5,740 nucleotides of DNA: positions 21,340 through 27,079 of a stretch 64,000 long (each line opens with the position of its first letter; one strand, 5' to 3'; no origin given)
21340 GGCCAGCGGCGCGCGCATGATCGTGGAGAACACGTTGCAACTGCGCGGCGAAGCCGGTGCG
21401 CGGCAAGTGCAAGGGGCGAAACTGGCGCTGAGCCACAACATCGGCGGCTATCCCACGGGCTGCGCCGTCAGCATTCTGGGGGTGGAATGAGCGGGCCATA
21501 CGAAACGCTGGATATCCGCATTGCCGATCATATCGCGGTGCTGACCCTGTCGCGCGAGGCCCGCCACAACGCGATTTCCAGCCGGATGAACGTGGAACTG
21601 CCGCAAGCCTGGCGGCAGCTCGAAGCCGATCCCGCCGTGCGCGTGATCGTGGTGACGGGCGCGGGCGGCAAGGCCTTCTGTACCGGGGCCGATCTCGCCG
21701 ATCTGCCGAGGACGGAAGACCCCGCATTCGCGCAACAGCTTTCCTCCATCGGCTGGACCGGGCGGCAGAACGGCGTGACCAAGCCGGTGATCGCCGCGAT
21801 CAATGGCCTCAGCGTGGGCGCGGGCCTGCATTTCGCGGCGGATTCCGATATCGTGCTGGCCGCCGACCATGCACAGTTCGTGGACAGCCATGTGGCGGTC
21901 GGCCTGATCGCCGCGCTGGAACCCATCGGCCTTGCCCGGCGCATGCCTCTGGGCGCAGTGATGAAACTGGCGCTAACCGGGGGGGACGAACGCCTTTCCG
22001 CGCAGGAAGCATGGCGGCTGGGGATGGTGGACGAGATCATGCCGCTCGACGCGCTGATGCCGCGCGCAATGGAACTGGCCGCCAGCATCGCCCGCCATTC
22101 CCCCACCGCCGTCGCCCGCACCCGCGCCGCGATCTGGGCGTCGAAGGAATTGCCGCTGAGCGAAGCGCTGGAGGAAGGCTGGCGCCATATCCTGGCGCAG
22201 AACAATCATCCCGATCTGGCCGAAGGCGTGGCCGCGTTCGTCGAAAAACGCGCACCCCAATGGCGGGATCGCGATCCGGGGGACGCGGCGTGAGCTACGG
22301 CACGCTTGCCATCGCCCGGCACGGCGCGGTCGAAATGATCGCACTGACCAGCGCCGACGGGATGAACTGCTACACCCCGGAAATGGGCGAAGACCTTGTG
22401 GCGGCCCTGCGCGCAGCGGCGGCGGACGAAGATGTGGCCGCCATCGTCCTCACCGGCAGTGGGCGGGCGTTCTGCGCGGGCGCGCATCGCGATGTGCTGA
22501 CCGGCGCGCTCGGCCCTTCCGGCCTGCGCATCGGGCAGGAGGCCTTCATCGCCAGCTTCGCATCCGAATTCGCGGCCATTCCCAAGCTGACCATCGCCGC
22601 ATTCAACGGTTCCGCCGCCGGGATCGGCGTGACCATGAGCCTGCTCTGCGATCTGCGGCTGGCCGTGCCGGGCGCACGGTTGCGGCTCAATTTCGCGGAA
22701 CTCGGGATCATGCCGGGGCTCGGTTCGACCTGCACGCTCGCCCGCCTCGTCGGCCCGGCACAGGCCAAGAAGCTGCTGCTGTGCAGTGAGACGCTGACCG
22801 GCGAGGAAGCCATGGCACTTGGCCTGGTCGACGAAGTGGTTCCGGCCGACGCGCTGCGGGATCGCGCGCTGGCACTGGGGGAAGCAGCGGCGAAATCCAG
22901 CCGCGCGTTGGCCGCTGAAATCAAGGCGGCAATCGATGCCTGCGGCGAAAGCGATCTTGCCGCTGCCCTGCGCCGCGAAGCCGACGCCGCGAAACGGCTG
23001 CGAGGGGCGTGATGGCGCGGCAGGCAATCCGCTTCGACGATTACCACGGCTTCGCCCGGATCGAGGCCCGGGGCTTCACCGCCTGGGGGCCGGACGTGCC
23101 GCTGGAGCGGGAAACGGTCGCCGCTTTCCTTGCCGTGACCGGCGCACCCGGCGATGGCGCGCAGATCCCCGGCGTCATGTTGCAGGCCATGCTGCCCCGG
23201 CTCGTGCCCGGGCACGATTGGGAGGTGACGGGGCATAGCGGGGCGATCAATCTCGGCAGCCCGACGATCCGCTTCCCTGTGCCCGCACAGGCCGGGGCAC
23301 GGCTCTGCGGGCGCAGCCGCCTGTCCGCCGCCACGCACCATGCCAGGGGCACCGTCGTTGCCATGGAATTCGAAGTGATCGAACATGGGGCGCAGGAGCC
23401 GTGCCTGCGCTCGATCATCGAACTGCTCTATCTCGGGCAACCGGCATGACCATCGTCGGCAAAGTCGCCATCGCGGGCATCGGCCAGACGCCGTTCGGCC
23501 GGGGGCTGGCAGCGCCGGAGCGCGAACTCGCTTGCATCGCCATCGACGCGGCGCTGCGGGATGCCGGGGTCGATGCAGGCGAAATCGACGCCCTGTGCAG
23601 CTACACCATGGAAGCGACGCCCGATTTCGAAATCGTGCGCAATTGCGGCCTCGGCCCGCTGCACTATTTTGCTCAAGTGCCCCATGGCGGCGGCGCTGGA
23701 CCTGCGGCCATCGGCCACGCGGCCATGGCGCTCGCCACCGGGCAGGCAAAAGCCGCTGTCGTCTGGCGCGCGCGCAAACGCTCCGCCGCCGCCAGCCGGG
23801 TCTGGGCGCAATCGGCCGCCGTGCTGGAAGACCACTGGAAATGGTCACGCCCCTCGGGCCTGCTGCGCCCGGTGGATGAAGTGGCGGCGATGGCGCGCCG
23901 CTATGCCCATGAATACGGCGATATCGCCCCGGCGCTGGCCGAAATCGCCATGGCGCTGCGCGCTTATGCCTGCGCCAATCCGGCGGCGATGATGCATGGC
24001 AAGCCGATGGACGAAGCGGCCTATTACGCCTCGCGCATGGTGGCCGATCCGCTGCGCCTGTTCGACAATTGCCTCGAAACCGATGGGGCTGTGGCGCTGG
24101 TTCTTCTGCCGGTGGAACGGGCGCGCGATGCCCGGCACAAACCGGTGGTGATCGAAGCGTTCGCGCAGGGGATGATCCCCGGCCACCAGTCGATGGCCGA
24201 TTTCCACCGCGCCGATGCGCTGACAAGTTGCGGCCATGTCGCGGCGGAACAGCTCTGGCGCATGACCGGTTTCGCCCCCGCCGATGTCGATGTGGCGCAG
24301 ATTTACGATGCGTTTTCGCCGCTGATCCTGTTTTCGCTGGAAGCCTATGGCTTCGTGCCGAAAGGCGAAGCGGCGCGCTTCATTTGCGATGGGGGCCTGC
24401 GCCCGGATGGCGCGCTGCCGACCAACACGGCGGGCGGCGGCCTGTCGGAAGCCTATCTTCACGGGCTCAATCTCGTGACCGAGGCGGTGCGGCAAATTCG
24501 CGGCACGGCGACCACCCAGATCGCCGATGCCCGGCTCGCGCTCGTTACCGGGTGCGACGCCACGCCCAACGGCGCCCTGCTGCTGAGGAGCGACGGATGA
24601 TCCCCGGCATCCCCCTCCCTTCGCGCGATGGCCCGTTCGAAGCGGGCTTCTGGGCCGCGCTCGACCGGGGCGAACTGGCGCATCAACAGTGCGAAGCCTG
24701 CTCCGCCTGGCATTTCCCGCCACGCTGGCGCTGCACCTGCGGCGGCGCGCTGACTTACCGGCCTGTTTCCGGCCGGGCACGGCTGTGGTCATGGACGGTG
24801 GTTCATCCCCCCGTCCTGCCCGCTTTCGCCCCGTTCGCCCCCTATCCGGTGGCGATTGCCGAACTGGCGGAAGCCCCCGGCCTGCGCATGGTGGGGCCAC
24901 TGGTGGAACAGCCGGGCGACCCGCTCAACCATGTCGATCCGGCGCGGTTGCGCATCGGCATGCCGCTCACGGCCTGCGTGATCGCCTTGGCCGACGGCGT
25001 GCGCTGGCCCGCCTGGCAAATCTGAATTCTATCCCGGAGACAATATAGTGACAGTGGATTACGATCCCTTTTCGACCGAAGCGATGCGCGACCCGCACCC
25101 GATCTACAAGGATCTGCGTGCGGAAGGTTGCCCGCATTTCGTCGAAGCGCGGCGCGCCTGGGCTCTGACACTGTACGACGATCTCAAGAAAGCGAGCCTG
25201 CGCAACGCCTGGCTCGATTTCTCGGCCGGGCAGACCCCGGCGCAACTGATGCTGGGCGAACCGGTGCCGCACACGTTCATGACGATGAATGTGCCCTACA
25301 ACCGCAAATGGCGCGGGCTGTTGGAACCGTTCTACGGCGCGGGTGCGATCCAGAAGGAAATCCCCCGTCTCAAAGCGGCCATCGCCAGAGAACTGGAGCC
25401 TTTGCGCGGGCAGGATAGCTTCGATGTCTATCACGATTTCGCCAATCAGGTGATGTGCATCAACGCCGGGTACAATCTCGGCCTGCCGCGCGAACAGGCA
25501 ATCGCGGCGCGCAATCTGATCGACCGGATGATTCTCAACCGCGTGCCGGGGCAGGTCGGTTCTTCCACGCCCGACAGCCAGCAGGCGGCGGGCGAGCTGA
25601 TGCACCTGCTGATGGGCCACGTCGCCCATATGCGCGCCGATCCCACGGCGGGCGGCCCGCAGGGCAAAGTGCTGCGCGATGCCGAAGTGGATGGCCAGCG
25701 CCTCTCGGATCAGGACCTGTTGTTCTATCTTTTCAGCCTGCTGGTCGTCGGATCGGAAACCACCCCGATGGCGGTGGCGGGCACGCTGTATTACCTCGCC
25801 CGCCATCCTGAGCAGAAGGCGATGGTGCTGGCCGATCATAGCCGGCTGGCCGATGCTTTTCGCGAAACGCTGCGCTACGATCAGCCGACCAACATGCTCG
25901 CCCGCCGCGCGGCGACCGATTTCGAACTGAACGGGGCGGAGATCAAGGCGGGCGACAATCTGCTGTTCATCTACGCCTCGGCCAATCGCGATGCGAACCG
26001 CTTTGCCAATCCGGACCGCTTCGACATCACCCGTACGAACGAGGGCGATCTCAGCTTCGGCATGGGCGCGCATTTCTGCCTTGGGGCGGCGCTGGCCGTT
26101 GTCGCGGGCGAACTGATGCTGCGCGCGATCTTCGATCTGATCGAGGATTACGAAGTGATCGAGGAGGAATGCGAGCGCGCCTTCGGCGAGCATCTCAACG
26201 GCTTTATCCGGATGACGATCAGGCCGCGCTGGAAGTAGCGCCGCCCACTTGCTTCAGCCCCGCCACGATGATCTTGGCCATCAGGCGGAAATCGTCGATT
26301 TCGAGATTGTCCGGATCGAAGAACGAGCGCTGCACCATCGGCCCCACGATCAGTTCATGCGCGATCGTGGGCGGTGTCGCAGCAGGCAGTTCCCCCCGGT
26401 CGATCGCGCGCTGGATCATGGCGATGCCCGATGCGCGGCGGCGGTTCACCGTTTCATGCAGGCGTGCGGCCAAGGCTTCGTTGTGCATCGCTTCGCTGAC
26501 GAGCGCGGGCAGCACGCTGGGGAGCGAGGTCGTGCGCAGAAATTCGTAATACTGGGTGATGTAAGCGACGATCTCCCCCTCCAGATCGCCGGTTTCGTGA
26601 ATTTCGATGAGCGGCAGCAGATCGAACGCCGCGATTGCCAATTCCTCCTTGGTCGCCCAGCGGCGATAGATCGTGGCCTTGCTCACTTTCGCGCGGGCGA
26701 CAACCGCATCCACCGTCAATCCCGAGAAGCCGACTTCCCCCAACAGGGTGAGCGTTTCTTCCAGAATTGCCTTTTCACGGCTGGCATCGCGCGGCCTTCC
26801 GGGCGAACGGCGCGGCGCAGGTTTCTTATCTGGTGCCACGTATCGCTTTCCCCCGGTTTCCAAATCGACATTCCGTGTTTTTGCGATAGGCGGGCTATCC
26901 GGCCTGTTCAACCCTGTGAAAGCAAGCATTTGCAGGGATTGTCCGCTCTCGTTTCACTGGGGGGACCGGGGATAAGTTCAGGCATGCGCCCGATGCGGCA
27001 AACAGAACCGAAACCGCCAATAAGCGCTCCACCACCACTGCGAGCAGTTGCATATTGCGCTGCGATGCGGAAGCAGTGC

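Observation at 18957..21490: HMG-CoA-synthase-like protein fused to DUF35 and apparently lacking the nucleophilic Cys, coupled to an SCP-x-type thiolase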

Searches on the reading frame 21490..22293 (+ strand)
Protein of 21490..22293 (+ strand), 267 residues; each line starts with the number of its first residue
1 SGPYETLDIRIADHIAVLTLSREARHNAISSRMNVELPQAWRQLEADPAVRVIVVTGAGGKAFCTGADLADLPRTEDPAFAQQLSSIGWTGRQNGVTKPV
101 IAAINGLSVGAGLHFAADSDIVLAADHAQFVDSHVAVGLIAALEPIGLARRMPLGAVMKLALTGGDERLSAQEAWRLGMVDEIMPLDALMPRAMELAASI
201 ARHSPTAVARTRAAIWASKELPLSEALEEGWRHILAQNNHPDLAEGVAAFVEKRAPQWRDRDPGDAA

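Call 21: search_protein_families(library=pfam, proteins=[window:21490-22293:+], max_evalue=0.001)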
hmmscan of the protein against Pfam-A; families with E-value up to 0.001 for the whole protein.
window:21490-22293:+ (267 aa): 2 families
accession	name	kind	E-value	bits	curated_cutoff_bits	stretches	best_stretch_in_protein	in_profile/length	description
PF00378.25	ECH_1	-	8.5e-48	163.3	27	1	12-261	3-251/251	Enoyl-CoA hydratase/isomerase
PF16113.10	ECH_2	-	2.4e-28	100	27.2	2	16-189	2-177/335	Enoyl-CoA hydratase/isomerase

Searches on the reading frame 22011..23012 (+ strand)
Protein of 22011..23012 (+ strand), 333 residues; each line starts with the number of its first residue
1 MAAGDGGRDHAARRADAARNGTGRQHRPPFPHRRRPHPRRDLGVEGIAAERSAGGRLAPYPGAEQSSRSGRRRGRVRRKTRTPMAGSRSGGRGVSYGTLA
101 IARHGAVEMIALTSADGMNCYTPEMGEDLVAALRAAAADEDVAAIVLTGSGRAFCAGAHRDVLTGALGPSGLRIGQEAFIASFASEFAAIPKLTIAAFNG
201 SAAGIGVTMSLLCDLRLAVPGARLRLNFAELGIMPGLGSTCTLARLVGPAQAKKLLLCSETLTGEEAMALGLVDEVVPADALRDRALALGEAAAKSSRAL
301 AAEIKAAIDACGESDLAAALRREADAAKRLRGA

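Call 4: search_protein_families(library=pfam, proteins=[window:22011-23012:+], max_evalue=0.01)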
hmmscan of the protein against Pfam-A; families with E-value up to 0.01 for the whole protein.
window:22011-23012:+ (333 aa): 2 families
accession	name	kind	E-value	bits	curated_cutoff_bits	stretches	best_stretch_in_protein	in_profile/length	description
PF00378.25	ECH_1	-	4.8e-39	134.6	27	1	105-326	4-223/251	Enoyl-CoA hydratase/isomerase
PF16113.10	ECH_2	-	4.4e-20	72.9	27.2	1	108-312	2-207/335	Enoyl-CoA hydratase/isomerase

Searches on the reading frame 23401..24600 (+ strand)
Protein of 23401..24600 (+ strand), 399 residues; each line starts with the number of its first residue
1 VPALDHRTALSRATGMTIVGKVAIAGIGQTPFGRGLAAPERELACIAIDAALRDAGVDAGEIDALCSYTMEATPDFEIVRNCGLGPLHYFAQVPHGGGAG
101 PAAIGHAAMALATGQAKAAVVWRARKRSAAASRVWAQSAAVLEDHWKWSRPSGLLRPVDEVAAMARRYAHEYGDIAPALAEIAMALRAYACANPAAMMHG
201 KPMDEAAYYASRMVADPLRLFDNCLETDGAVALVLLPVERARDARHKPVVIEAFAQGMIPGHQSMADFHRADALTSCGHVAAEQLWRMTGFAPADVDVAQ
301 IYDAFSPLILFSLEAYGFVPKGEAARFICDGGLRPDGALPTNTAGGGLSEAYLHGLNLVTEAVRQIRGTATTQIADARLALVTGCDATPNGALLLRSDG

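Call 4: search_protein_families(library=pfam, proteins=[window:23401-24600:+], max_evalue=0.01)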
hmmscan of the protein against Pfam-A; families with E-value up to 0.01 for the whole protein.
window:23401-24600:+ (399 aa): 2 families
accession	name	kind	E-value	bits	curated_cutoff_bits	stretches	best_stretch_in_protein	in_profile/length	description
PF22691.2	Thiolase_C_1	-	3.3e-34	118.1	28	1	263-385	5-130/144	Thiolase C-terminal domain-like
PF00108.29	Thiolase_N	-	0.0028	17.5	26.4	1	22-183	1-177/260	Thiolase, N-terminal domain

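Call 65: search_solved_structures(query=window:23401-24597:+, max_evalue=1e-10, show_alignments=2)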
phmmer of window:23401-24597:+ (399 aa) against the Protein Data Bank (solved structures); distinct sequences matched with E-value up to 1e-10: 12.
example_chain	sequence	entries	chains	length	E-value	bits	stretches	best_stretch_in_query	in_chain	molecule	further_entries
6ok1_A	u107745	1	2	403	2.7e-80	273.4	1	18-398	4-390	Lipid-transfer protein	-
4u4e_A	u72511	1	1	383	5.9e-41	143.9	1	17-386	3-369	Thiolase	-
9myr_A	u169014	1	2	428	4.4e-36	127.8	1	13-396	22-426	Nonspecific lipid-transfer protein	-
7yvy_A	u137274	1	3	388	3.5e-31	111.7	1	21-388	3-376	Acetyl-CoA acetyltransferase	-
6esq_A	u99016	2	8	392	1.6e-24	89.8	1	21-357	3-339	acetoacetyl-CoA thiolase | Acetyl-CoA acetyltransferase thiolase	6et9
7pxp_C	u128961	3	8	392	3.7e-18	68.9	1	20-369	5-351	Benzoylsuccinyl-CoA thiolase subunit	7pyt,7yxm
9skm_I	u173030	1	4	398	2.4e-17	66.2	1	159-383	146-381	2,4-diacetylphloroglucinol biosynthesis protein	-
9skh_I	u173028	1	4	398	2.4e-17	66.2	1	159-383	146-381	2,4-diacetylphloroglucinol biosynthesis protein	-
5m3k_C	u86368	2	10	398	1.6e-16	63.4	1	174-395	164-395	2,4-diacetylphloroglucinol biosynthesis protein PhlC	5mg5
6hsj_A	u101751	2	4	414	8.5e-15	57.8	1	20-382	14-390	SCP2-thiolase (type-1)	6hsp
6hrv_A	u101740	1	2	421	9e-15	57.7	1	20-382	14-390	SCP2-thiolase (type-1)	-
4yzo_A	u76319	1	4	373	6.8e-13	51.5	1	95-391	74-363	Putative acyl-CoA acyltransferase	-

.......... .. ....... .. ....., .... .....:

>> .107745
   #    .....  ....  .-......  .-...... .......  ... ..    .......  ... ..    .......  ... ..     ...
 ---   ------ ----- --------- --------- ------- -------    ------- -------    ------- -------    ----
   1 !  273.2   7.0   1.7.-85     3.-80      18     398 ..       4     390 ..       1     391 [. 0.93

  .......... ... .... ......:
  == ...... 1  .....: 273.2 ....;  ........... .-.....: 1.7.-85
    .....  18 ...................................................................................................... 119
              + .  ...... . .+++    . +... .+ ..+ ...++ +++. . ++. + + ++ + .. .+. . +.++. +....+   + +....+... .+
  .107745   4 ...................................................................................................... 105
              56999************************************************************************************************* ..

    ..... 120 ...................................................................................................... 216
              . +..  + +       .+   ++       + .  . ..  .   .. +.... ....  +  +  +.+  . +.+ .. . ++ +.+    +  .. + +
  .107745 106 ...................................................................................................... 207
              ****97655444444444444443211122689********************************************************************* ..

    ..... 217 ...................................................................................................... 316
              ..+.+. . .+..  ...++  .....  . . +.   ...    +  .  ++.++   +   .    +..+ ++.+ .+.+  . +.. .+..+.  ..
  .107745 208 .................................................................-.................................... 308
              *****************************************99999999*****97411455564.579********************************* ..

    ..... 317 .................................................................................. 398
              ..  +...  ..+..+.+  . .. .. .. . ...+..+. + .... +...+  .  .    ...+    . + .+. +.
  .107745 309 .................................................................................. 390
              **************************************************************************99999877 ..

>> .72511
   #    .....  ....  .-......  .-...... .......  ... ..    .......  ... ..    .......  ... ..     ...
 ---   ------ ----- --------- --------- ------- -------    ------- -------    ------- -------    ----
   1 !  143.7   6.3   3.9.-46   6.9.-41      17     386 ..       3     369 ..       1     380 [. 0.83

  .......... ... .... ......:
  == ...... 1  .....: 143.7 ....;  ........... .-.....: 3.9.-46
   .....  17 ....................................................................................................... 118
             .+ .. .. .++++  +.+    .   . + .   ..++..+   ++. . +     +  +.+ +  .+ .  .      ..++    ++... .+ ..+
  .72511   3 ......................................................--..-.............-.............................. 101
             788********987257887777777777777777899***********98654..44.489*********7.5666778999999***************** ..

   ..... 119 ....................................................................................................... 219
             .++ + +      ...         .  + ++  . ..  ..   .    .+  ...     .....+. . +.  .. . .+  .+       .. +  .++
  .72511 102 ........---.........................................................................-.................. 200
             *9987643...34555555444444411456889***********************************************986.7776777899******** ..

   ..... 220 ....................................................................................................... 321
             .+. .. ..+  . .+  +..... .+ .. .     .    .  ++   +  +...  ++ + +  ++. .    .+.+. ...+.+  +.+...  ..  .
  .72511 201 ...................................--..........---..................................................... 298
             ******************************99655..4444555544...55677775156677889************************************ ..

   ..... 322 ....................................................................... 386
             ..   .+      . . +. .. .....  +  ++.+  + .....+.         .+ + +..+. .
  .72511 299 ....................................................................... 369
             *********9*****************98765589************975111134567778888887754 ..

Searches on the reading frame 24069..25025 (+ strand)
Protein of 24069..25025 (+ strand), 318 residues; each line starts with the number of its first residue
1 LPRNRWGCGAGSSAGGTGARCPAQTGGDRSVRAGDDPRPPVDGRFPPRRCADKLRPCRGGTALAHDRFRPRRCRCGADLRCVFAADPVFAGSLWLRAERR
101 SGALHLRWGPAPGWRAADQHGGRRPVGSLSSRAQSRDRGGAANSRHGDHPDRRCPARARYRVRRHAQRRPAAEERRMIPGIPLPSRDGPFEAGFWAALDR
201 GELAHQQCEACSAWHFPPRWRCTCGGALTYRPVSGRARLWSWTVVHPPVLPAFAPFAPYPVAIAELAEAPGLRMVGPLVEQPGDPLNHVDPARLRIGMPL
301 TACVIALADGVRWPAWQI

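Call 21: search_protein_families(library=pfam, proteins=[window:24069-25025:+], max_evalue=0.001)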
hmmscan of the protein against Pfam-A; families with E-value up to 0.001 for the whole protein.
window:24069-25025:+ (318 aa): 2 families
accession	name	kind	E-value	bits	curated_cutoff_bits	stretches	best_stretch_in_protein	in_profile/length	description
PF01796.24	OB_ChsH2_C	-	2.6e-15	56.5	27.1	1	230-303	1-63/65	ChsH2, C-terminal OB-fold domain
PF12172.15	zf-ChsH2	-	6e-06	26.4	23.2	1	195-226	1-33/37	ChsH2, rubredoxin-like zinc ribbon domain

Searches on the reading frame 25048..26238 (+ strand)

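Call 4: search_protein_families(library=pfam, proteins=[window:25048-26238:+], max_evalue=0.01)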
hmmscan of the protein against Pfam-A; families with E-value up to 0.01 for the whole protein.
window:25048-26238:+ (396 aa): 1 family
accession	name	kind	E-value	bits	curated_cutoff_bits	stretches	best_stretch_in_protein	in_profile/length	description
PF00067.27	p450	-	1.2e-20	74.2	22.8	1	213-361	251-428/462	Cytochrome P450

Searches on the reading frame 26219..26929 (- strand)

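Call 21: search_protein_families(library=pfam, proteins=[window:26219-26929:-], max_evalue=0.001)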
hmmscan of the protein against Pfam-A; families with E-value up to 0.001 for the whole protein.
window:26219-26929:- (236 aa): 2 families
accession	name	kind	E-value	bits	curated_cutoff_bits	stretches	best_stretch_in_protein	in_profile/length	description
PF16859.10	TetR_C_11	-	2.5e-22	79.8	32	1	111-213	2-105/113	Tetracyclin repressor-like, C-terminal domain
PF00440.29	TetR_N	-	1.3e-13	50.9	24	1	55-100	1-46/47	Bacterial regulatory proteins, tetR family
